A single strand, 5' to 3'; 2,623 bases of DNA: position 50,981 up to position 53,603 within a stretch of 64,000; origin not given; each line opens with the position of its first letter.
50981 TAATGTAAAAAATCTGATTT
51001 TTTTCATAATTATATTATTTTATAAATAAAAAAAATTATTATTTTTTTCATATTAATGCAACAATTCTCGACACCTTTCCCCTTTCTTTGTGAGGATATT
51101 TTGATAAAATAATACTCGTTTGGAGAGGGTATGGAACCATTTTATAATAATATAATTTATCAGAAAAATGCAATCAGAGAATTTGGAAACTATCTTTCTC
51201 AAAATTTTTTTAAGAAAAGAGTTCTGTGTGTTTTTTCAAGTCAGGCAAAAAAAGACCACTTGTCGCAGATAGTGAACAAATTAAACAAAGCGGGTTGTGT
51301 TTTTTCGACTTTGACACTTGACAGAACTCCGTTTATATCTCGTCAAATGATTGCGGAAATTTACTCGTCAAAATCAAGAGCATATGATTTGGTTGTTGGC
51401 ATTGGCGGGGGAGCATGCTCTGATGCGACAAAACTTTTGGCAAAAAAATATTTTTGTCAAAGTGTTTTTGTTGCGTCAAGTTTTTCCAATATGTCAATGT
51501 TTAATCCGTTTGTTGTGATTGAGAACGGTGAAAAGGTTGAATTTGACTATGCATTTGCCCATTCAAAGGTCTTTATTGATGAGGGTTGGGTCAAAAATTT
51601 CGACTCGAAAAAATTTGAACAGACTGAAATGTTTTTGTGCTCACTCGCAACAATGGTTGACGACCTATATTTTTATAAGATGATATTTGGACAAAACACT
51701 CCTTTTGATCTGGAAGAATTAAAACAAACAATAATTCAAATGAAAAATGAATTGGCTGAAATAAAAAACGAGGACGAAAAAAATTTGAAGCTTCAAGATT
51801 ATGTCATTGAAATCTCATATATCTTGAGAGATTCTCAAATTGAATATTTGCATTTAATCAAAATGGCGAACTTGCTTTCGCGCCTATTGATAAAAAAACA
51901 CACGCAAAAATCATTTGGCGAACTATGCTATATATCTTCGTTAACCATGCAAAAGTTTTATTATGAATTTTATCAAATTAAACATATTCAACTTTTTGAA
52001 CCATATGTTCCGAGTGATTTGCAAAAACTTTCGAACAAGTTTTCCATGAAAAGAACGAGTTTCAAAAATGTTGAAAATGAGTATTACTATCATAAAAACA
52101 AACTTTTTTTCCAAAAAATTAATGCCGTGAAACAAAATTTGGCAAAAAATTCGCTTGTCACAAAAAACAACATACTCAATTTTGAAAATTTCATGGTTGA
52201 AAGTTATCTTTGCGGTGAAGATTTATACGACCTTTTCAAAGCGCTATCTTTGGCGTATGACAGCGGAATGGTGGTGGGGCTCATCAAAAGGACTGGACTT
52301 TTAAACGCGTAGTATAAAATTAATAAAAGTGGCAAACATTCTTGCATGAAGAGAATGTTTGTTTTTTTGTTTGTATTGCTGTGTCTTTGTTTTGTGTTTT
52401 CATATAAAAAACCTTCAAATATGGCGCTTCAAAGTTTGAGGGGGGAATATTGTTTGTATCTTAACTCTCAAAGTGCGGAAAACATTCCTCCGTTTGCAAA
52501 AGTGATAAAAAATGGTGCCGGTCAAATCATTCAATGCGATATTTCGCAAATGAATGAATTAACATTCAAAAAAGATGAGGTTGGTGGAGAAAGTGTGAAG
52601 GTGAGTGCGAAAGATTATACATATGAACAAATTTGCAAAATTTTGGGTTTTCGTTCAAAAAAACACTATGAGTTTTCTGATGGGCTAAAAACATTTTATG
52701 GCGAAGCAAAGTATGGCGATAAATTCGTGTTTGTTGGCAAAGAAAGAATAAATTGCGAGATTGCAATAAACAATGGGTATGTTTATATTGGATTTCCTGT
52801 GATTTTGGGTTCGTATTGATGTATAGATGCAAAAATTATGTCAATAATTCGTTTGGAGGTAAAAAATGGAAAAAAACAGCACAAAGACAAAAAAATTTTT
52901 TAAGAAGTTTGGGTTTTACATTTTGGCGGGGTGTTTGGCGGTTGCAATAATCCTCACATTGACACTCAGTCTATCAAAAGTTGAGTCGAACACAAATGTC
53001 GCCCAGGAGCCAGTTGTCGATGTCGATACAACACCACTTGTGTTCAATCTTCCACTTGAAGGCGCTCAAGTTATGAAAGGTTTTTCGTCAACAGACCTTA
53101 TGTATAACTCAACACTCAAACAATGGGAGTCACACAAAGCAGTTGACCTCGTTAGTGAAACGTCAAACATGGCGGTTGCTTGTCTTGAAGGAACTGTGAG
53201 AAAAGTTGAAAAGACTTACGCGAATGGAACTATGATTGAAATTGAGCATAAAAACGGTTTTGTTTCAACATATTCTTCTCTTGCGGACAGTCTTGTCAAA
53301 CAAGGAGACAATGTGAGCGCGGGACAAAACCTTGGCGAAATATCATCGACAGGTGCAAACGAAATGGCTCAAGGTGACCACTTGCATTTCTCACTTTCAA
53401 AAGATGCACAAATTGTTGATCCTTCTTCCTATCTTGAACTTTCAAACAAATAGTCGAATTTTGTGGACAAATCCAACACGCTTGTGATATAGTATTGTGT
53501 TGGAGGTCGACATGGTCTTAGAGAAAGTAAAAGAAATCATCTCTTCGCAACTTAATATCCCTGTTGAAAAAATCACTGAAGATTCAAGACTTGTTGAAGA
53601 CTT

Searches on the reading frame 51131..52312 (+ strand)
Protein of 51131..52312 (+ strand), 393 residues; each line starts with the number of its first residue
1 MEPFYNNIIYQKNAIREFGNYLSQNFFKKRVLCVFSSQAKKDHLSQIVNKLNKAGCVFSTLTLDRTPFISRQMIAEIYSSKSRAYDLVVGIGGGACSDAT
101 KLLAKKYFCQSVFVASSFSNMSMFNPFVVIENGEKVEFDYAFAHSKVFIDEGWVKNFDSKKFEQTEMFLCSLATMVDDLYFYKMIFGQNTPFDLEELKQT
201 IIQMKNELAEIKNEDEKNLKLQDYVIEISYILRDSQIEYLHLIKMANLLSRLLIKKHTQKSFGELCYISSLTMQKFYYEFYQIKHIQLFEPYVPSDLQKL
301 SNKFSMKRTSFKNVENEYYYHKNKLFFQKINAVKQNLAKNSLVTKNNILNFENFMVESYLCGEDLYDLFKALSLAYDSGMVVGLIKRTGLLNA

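Call 20: search_protein_families(library=pfam, proteins=[window:51131-52312:+], max_evalue=0.00001)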
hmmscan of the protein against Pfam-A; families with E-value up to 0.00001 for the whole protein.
window:51131-52312:+ (393 aa): 2 families
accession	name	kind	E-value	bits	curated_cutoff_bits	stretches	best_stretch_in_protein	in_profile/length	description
PF13685.12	Fe-ADH_2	-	1.2e-10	42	28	1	11-150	3-141/149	Iron-containing alcohol dehydrogenase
PF00465.25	Fe-ADH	-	3.5e-10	40.2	31.3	1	7-131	3-144/168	Iron-containing alcohol dehydrogenase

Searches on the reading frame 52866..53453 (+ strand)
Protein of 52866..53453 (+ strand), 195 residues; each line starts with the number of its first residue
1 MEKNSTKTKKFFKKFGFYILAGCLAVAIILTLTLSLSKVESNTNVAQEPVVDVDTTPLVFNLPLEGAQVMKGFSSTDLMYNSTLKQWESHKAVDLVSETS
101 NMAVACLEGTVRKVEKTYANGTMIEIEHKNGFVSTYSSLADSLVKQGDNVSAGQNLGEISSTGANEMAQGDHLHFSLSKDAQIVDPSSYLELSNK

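Call 20: search_protein_families(library=pfam, proteins=[window:52866-53453:+], max_evalue=0.00001)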
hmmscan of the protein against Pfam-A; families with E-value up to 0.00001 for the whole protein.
window:52866-53453:+ (195 aa): 1 family
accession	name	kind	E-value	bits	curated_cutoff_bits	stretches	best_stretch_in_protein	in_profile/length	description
PF01551.29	Peptidase_M23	-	8e-21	74.5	28.7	1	89-186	2-96/96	Peptidase family M23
